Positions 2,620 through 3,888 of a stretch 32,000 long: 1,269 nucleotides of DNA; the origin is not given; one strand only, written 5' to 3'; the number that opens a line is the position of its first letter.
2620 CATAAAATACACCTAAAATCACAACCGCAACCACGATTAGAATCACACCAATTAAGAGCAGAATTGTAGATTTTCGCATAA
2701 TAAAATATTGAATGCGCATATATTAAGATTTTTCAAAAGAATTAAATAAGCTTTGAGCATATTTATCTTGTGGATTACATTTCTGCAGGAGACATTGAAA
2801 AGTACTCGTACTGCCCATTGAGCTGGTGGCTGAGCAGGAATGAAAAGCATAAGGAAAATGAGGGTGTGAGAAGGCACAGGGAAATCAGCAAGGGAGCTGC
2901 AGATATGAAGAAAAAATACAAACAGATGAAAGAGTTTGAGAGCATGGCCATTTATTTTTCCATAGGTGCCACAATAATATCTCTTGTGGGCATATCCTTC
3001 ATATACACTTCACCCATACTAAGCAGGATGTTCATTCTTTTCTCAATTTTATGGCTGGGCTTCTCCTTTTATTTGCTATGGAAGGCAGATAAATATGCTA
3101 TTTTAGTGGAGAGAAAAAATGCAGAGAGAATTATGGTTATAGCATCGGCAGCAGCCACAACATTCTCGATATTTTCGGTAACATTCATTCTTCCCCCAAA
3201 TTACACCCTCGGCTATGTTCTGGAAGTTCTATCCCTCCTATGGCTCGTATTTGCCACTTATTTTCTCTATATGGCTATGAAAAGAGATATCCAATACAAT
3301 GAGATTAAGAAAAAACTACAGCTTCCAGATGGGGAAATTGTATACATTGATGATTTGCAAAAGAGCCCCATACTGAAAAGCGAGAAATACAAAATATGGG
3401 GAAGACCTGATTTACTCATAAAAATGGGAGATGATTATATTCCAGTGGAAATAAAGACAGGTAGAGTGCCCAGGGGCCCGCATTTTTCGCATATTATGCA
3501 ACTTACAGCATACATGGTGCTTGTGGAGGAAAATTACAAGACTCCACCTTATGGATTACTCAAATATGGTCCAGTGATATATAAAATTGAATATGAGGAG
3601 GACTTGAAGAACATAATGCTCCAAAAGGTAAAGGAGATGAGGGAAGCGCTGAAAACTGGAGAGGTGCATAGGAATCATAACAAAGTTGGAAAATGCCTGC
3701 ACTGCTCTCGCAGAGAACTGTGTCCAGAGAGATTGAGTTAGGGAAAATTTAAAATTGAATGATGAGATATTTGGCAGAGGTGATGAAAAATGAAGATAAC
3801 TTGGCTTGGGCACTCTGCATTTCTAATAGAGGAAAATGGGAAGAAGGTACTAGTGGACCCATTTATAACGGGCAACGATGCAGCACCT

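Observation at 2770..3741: Cas4-family Fe-S nuclease split by a four-helix membrane insertion, with no CRISPR or cas neighbours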

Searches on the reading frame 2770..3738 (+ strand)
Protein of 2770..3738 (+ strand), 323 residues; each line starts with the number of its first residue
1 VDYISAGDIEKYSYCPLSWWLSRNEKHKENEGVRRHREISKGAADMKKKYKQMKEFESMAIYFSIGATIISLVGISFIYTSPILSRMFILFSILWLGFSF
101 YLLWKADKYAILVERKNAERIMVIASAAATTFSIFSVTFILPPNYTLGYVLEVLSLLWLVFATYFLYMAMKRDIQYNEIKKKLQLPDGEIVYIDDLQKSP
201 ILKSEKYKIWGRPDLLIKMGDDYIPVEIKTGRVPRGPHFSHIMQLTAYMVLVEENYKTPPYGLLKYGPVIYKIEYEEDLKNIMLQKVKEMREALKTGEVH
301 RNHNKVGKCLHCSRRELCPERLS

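Call 3: search_protein_families(library=pfam, proteins=[window:2770-3738:+], max_evalue=1)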
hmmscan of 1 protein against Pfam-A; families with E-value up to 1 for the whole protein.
window:2770-3738:+ (323 aa): 4 families
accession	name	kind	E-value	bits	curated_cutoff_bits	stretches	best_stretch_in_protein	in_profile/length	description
PF12705.13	PDDEXK_1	-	9.5e-15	55.6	22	2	197-319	120-247/247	PD-(D/E)XK nuclease superfamily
PF01930.23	Cas_Cas4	-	2.3e-07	31.5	22.7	1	211-318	54-158/160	Domain of unknown function DUF83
PF12420.13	DUF3671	-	0.0026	17.7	34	1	31-116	139-222/223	Fam-L, Fam-M like protein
PF12650.12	DUF3784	-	0.29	11.8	28.1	1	46-109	33-93/94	Domain of unknown function (DUF3784)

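Call 4: search_protein_families(library=ncbifam, proteins=[window:2770-3738:+], max_evalue=1)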
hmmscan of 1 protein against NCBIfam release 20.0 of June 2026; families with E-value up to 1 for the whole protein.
window:2770-3738:+ (323 aa): 5 families
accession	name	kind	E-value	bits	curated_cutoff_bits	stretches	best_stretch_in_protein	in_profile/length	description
TIGR00372.1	cas4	equivalog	4e-23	82.2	65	2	196-319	55-179/180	CRISPR-associated protein Cas4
NF049935.1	cas4g_cas1g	exception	2e-10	39.8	560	1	197-318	63-189/546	CRISPR-associated endonuclease Cas4g/Cas1g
NF046000.1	MAG1210_fam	subfamily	0.042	12.5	275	1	32-103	41-118/550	MAG1210 family protein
NF003678.0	PRK05305.1-2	equivalog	0.099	11.9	225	1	123-209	15-94/218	phosphatidylserine decarboxylase family protein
NF045939.1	MHJ_0274_fam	hypoth_equivalog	0.9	9.2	80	0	153-183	6-36/165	MHJ_0274 family protein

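Call 6: find_homologous_proteins(query=window:2770-3738:+)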
Query window:2770-3738:+ (323 aa): 282 proteins with E <= 0.001 among 1312 candidates; the best 120 are listed.
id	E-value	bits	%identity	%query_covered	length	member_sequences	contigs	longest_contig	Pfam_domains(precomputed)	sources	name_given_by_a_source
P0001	7.1e-215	730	100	100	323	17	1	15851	PF01930.24,PF12705.14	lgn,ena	-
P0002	5.5e-196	668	90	100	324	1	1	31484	PF01930.24,PF12705.14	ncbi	-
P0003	5.7e-189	645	85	100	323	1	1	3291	PF01930.24,PF12705.14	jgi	jgi:CRISPR-associated exonuclease Cas4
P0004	4.2e-178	609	80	100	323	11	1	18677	PF01930.24,PF12705.14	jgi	-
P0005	3.7e-176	603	79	100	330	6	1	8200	PF01930.24,PF12705.14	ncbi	-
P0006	6.8e-175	599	80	100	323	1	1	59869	PF01930.24,PF12705.14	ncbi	-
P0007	1.1e-159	549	80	91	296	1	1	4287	PF01930.24,PF12705.14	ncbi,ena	-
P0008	1.5e-159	549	80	91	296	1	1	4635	PF12705.14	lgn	-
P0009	1.6e-159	548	80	91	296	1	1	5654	PF12705.14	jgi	-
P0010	3.0e-153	528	68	100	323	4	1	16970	PF01930.24,PF12705.14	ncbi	-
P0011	2.0e-149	515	65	100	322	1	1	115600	PF01930.24,PF12705.14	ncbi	-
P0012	7.5e-148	510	65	100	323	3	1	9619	PF01930.24,PF12705.14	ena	-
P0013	1.7e-147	509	66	100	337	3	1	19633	PF01930.24,PF12705.14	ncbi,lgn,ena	-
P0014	1.2e-146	506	65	100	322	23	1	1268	PF01930.24,PF12705.14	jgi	-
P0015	1.6e-146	506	64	100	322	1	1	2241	PF01930.24,PF12705.14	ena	-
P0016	2.5e-146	505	64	100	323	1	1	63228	PF01930.24,PF12705.14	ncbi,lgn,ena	-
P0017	9.1e-146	503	66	100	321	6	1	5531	PF01930.24,PF12705.14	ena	-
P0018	4.8e-144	498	64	100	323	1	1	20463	PF01930.24,PF12705.14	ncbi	-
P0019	1.1e-143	496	64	100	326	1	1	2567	PF01930.24,PF12705.14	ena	-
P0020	7.4e-143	494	62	100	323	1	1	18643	PF01930.24,PF12705.14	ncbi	-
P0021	7.2e-142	490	65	100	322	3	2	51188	PF01930.24,PF12705.14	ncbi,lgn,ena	-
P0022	4.1e-141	488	64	100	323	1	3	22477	PF01930.24,PF12705.14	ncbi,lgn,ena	-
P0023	3.2e-140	485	63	100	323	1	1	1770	PF01930.24,PF12705.14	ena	-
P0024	1.1e-139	483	63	100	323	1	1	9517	PF01930.24,PF12705.14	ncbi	-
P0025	2.2e-139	482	62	100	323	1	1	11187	PF01930.24,PF12705.14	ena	-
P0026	3.4e-139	482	63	100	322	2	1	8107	PF01930.24,PF12705.14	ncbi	-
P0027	5.7e-139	481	62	100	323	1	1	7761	PF01930.24,PF12705.14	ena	-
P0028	8.1e-138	477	62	100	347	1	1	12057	PF01930.24,PF12705.14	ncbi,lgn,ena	-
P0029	3.2e-137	475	63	99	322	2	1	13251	PF01930.24,PF12705.14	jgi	-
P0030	1.1e-136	473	62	100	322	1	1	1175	PF01930.24,PF12705.14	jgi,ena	-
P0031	7.2e-136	471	59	100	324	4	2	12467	PF01930.24,PF12705.14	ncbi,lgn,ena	-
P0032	1.3e-134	467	61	100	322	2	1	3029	PF01930.24,PF12705.14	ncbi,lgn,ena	-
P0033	3.3e-134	465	61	100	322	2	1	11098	PF01930.24,PF12705.14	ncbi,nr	ncbi:MAG: CRISPR-associated protein Cas4 [Euryarchaeota archaeon]|nr:CRISPR-associated protein Cas4 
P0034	6.5e-134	464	58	100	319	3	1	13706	PF01930.24,PF12705.14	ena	-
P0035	1.9e-132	459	59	100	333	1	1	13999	PF01930.24,PF12705.14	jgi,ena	-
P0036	8.7e-130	451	61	100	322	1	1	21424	PF01930.24,PF12705.14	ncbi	-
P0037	1.9e-110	387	54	99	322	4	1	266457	PF01930.24,PF12705.14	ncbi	-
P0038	2.5e-104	367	52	99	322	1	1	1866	PF01930.24,PF12705.14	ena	-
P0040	2.1e-89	318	73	55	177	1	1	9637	PF12705.14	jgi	-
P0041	8.2e-89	316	45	99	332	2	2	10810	PF01930.24,PF12705.14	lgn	-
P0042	3.8e-88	314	43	99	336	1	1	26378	PF01930.24,PF12705.14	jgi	-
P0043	9.1e-88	313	43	99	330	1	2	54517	PF01930.24,PF12705.14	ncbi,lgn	ncbi:MAG: CRISPR-associated protein Cas4 [Thermoplasmata archaeon]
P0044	1.6e-86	309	42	99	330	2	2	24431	PF01930.24,PF12705.14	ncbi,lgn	-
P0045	6.3e-85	303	45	99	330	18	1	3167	PF01930.24,PF12705.14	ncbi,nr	ncbi:MAG: PD-(D/E)XK nuclease family protein [Candidatus Thermoplasmatota archaeon]|nr:PD-(D/E)XK nu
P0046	1.0e-84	303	42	99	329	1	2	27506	PF01930.24,PF12705.14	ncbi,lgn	-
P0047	1.1e-84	303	42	99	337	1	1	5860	PF01930.24,PF12705.14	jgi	jgi:CRISPR-associated exonuclease Cas4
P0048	1.1e-84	303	44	99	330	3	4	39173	PF12705.14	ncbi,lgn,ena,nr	ncbi:MAG: CRISPR-associated protein Cas4 [Thermoplasmata archaeon]|nr:CRISPR-associated protein Cas4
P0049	2.9e-84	301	44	100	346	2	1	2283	PF01930.24,PF12705.14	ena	-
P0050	5.3e-84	300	43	99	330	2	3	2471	PF01930.24,PF12705.14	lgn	-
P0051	5.5e-84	300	42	100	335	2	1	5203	PF01930.24,PF12705.14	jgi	-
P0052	8.0e-84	300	43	99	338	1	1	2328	PF01930.24,PF12705.14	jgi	jgi:CRISPR-associated exonuclease Cas4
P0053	2.7e-83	298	44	99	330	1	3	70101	PF01930.24,PF12705.14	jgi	jgi:CRISPR-associated exonuclease Cas4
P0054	2.8e-83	298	41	99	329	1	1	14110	PF01930.24,PF12705.14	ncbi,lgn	-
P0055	5.3e-83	297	43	99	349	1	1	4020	PF01930.24,PF12705.14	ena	-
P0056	8.8e-83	296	43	100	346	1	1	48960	PF01930.24,PF12705.14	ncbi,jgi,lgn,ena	-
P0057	9.1e-83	296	43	99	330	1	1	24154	PF01930.24,PF12705.14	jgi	jgi:CRISPR-associated exonuclease Cas4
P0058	1.0e-82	296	43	99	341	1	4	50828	PF01930.24,PF12705.14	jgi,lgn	jgi:CRISPR-associated exonuclease Cas4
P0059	2.6e-82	295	43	100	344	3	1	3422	PF01930.24,PF12705.14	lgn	-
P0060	3.5e-82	294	44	98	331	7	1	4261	PF01930.24,PF12705.14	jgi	jgi:CRISPR-associated exonuclease Cas4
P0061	7.5e-82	293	43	99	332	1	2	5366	PF01930.24,PF12705.14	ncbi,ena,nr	ncbi:MAG: Dna2/Cas4 domain-containing protein [Thermoplasmata archaeon]|nr:Dna2/Cas4 domain-containi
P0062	1.0e-81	293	43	98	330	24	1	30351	PF01930.24,PF12705.14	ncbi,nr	ncbi:MAG: PD-(D/E)XK nuclease family protein [Candidatus Thermoplasmatota archaeon]|nr:PD-(D/E)XK nu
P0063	1.5e-81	292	43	99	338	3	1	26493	PF01930.24,PF12705.14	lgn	-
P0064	1.7e-81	292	45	99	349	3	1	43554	PF01930.24,PF12705.14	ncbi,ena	-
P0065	2.7e-81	291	43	99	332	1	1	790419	PF01930.24,PF12705.14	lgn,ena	-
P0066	3.2e-81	291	40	100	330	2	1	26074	PF01930.24,PF12705.14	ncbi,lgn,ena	-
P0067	4.2e-81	291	43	100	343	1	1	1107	PF12705.14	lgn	-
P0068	1.8e-80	289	41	99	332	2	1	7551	PF01930.24,PF12705.14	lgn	-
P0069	1.9e-80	289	42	99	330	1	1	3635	PF01930.24,PF12705.14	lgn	-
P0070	2.1e-80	288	42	100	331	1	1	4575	PF01930.24,PF12705.14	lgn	-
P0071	2.2e-80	288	42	99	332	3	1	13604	PF01930.24,PF12705.14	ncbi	-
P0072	3.8e-80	288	43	99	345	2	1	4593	PF01930.24,PF12705.14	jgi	-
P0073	2.6e-79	285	42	99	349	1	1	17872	PF01930.24,PF12705.14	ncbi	-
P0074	4.7e-79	284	41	100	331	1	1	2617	PF01930.24,PF12705.14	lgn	-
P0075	5.8e-79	284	42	99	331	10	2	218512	PF01930.24,PF12705.14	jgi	jgi:CRISPR-associated exonuclease Cas4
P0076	7.4e-79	283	43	99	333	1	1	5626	PF01930.24,PF12705.14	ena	-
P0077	1.9e-78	282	42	100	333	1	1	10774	PF01930.24,PF12705.14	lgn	-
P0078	2.0e-78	282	42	99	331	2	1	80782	PF01930.24,PF12705.14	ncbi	-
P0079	2.0e-78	282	42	100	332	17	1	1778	PF01930.24,PF12705.14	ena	-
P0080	4.0e-78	281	43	99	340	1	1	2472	PF01930.24,PF12705.14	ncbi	-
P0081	7.0e-78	280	44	99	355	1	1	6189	PF01930.24,PF12705.14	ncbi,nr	ncbi:MAG: CRISPR-associated protein Cas4 [Thermoplasmata archaeon]|nr:CRISPR-associated protein Cas4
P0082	7.8e-78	280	43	99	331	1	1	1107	PF01930.24,PF12705.14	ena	-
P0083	1.1e-77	280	42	100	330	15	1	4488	PF01930.24,PF12705.14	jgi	-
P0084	1.2e-77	279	40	99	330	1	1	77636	PF01930.24,PF12705.14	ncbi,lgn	-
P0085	1.2e-77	279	41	99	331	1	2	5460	PF01930.24,PF12705.14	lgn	-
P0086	1.3e-77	279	42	99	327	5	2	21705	PF01930.24,PF12705.14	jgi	-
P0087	1.3e-77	279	41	100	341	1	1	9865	PF01930.24,PF12705.14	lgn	-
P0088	2.0e-77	279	42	100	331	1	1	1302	PF01930.24,PF12705.14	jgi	jgi:CRISPR-associated exonuclease Cas4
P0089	2.3e-77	279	42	99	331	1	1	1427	PF01930.24,PF12705.14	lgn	-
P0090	2.7e-77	278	39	99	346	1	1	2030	PF01930.24,PF12705.14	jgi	jgi:CRISPR-associated exonuclease Cas4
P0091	4.2e-77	278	40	100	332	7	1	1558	PF01930.24,PF12705.14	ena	-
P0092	4.2e-77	278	41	100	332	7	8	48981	PF01930.24,PF12705.14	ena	-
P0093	5.7e-77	277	40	100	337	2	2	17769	PF01930.24,PF12705.14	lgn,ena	-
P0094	7.2e-77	277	41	100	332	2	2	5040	PF01930.24,PF12705.14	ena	-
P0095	8.0e-77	277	42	100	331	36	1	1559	PF01930.24,PF12705.14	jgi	-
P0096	8.5e-77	277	40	99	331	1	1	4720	PF01930.24,PF12705.14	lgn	-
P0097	2.1e-76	275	41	99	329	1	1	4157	PF01930.24,PF12705.14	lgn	-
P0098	2.2e-76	275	42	99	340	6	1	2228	PF01930.24,PF12705.14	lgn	-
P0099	2.2e-76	275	41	100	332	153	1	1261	PF01930.24,PF12705.14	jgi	-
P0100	2.3e-76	275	40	99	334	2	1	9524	PF01930.24,PF12705.14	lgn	-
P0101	2.5e-76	275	41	99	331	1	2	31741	PF01930.24,PF12705.14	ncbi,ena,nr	ncbi:MAG: CRISPR-associated protein Cas4 [Euryarchaeota archaeon RBG_13_57_23]|nr:MAG: CRISPR-associ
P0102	2.6e-76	275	40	100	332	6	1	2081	PF01930.24,PF12705.14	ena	-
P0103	2.9e-76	275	40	100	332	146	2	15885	PF01930.24,PF12705.14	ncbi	-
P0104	3.0e-76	275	41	99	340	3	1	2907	PF01930.24,PF12705.14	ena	-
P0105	3.4e-76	275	40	99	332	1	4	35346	PF01930.24,PF12705.14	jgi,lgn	jgi:CRISPR-associated exonuclease Cas4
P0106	4.7e-76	274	41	100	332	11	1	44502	PF01930.24,PF12705.14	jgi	-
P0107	5.8e-76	274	40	99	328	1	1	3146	PF01930.24,PF12705.14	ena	-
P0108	6.0e-76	274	41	99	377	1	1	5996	PF01930.24,PF12705.14,PF01925.26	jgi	jgi:CRISPR-associated exonuclease Cas4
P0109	9.6e-76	273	41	100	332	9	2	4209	PF01930.24,PF12705.14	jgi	-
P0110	1.1e-75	273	42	99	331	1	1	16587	PF01930.24,PF12705.14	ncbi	-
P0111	1.1e-75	273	42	99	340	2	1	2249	PF01930.24,PF12705.14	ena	-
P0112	1.2e-75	273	40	99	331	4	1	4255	PF01930.24,PF12705.14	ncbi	-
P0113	1.2e-75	273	41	99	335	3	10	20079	PF01930.24,PF12705.14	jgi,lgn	jgi:CRISPR-associated exonuclease Cas4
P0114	1.6e-75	273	40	100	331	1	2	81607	PF01930.24,PF12705.14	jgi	-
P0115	1.6e-75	272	41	99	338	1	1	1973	PF01930.24,PF12705.14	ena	-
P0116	1.7e-75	272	41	100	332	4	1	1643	PF01930.24,PF12705.14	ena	-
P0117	2.0e-75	272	40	99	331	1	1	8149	PF01930.24,PF12705.14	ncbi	-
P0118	2.0e-75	272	40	99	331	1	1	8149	PF01930.24,PF12705.14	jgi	jgi:CRISPR-associated exonuclease Cas4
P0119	2.1e-75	272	42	100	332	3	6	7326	PF01930.24,PF12705.14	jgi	jgi:CRISPR-associated exonuclease Cas4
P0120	2.2e-75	272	41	99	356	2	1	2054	PF01930.24,PF12705.14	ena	-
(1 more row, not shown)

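Call 17: find_encoding_contigs(protein=P0037, flank=8000, max_places=2)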
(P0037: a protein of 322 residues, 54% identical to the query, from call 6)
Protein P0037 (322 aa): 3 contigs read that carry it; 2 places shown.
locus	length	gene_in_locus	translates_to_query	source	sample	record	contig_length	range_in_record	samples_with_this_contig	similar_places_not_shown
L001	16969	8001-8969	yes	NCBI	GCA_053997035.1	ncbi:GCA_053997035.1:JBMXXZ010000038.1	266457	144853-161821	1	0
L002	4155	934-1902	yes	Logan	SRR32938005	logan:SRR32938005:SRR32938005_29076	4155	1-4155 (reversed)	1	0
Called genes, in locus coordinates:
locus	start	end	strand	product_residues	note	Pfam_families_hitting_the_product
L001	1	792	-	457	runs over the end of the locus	PF01406:tRNA-synt_1e, PF01921:tRNA-synt_1f (faint), PF09334:tRNA-synt_1g, PF00133:tRNA-synt_1 (weak), PF09334:tRNA-synt_1g (weak), PF09190:DALR_2, PF23493:CysS_C (weak)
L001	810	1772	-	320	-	PF04055:Radical_SAM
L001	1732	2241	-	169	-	-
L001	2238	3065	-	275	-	-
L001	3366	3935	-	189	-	-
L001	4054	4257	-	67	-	-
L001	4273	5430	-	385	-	PF01972:SDH_protease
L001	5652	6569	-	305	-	-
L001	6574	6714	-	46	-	-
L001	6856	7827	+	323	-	PF05496:RuvB_N, PF25199:nSTAND_NTPase5 (weak), PF00004:AAA, PF13173:AAA_14 (weak), PF13177:DNA_pol3_delta2 (weak), PF25361:AAA_lid_RFC1, PF21960:RCF1-5-like_lid (weak), PF08542:Rep_fac_C, +1 more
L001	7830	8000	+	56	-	-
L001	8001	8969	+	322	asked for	PF12705:PDDEXK_1, PF01930:Cas_Cas4 (weak)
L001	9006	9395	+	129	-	-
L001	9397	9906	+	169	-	PF00571:CBS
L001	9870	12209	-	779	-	-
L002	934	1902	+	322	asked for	PF12705:PDDEXK_1, PF01930:Cas_Cas4 (weak)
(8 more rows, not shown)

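Call 18: find_encoding_contigs(protein=P0065, flank=8000, max_places=2)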
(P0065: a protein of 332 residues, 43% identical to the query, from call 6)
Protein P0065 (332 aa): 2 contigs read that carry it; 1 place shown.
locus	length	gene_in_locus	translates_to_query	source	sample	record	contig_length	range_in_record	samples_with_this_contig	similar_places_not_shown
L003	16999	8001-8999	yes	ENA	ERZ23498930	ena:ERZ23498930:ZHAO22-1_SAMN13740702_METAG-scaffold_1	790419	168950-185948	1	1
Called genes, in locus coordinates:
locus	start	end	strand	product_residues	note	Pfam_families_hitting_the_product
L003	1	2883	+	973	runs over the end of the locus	PF10602:RPN7 (faint), PF10923:BrxC_BrxD (weak), PF13191:AAA_16, PF10516:SHNi-TPR (faint), PF17874:TPR_MalT (weak), PF13424:TPR_12, PF17874:TPR_MalT (weak), PF13424:TPR_12, +13 more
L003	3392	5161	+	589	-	PF01839:FG-GAP (faint), PF13517:FG-GAP_3 (weak)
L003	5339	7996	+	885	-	PF00932:LTD, PF13091:PLDc_2, PF00801:PKD (weak), PF18911:PKD_4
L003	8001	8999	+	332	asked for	PF12705:PDDEXK_1, PF01930:Cas_Cas4 (weak)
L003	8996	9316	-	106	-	-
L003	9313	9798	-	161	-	-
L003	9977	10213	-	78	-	PF01402:RHH_1 (weak)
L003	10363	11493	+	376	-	PF00266:Aminotran_5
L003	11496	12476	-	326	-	PF00814:TsaD, PF22521:HypF_C_2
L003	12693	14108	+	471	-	PF00390:malic, PF03949:Malic_M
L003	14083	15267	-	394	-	PF07992:Pyr_redox_2, PF13454:NAD_binding_9 (faint), PF21706:FCSD_central (weak)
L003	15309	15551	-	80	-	PF01206:TusA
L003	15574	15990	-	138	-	PF13686:DrsE_2, PF02635:DsrE (weak)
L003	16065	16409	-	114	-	PF02627:CMD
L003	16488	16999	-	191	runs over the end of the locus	PF00025:Arf, PF00071:Ras, PF08477:Roc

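Call 19: find_encoding_contigs(protein=P0075, flank=8000, max_places=2)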
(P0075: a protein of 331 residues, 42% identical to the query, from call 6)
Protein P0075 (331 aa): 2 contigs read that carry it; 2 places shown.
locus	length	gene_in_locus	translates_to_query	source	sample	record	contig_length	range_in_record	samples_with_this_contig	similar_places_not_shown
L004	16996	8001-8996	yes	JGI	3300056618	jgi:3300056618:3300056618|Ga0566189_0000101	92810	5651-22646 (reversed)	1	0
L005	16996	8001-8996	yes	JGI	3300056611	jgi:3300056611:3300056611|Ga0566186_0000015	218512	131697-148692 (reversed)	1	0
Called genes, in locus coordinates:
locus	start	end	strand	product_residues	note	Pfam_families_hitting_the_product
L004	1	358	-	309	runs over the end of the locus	PF01966:HD (weak)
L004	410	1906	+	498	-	PF01565:FAD_binding_4, PF02913:FAD-oxidase_C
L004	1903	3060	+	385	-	PF13183:Fer4_8 (weak), PF02754:CCG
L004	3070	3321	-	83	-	-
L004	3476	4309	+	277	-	-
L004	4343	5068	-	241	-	PF01411:tRNA-synt_2c, PF07973:tRNA_SAD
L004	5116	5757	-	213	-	-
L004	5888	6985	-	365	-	PF00465:Fe-ADH, PF13685:Fe-ADH_2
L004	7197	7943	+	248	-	PF14811:TPD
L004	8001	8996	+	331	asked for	PF12705:PDDEXK_1, PF01930:Cas_Cas4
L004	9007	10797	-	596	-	PF13522:GATase_6, PF13537:GATase_7, PF01380:SIS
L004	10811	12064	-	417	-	PF00483:NTP_transferase, PF12804:NTP_transf_3, PF25084:LbH_EIF2B, PF00132:Hexapep (weak), PF25087:GMPPB_C, PF00132:Hexapep (weak)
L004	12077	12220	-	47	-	-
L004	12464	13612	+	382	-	-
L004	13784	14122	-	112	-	PF02036:SCP2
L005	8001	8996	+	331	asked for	PF12705:PDDEXK_1, PF01930:Cas_Cas4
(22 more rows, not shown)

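Call 20: find_encoding_contigs(protein=P0084, flank=8000, max_places=2)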
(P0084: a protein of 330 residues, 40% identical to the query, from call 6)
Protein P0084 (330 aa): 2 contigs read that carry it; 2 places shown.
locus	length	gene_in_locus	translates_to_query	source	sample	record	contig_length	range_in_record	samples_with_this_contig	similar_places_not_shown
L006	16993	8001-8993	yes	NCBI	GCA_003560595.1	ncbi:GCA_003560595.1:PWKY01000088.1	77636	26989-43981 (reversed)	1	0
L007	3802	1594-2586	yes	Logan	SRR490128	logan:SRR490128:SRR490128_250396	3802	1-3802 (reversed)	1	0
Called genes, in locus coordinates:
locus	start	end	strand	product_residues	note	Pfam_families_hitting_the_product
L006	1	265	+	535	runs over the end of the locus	PF04055:Radical_SAM, PF00633:HHH (faint)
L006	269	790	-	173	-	PF00132:Hexapep (weak), PF25084:LbH_EIF2B (faint), PF25087:GMPPB_C (weak)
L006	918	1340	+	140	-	PF11848:DUF3368 (weak), PF17146:PIN_6, PF08745:PIN_5 (weak)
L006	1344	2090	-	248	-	PF00037:Fer4 (faint), PF12837:Fer4_6 (faint), PF14697:Fer4_21 (weak)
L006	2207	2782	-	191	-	PF06557:DUF1122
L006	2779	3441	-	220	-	PF05175:MTS, PF13489:Methyltransf_23, PF02353:CMAS, PF06325:PrmA, PF13847:Methyltransf_31, PF08241:Methyltransf_11, PF08242:Methyltransf_12, PF13649:Methyltransf_25, +2 more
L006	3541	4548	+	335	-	PF00044:Gp_dh_N (weak), PF01113:DapB_N (weak), PF02826:2-Hacid_dh_C (faint), PF02800:Gp_dh_C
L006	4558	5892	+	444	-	PF00206:Lyase_1, PF10397:ADSL_C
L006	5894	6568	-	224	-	PF00149:Metallophos, PF12850:Metallophos_2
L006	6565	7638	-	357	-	PF01758:SBF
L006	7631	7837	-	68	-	PF01022:HTH_5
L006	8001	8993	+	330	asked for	PF12705:PDDEXK_1 (weak), PF01930:Cas_Cas4 (weak)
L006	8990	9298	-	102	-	-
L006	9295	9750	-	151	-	-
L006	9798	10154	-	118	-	PF00085:Thioredoxin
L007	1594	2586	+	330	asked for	PF12705:PDDEXK_1 (weak), PF01930:Cas_Cas4 (weak)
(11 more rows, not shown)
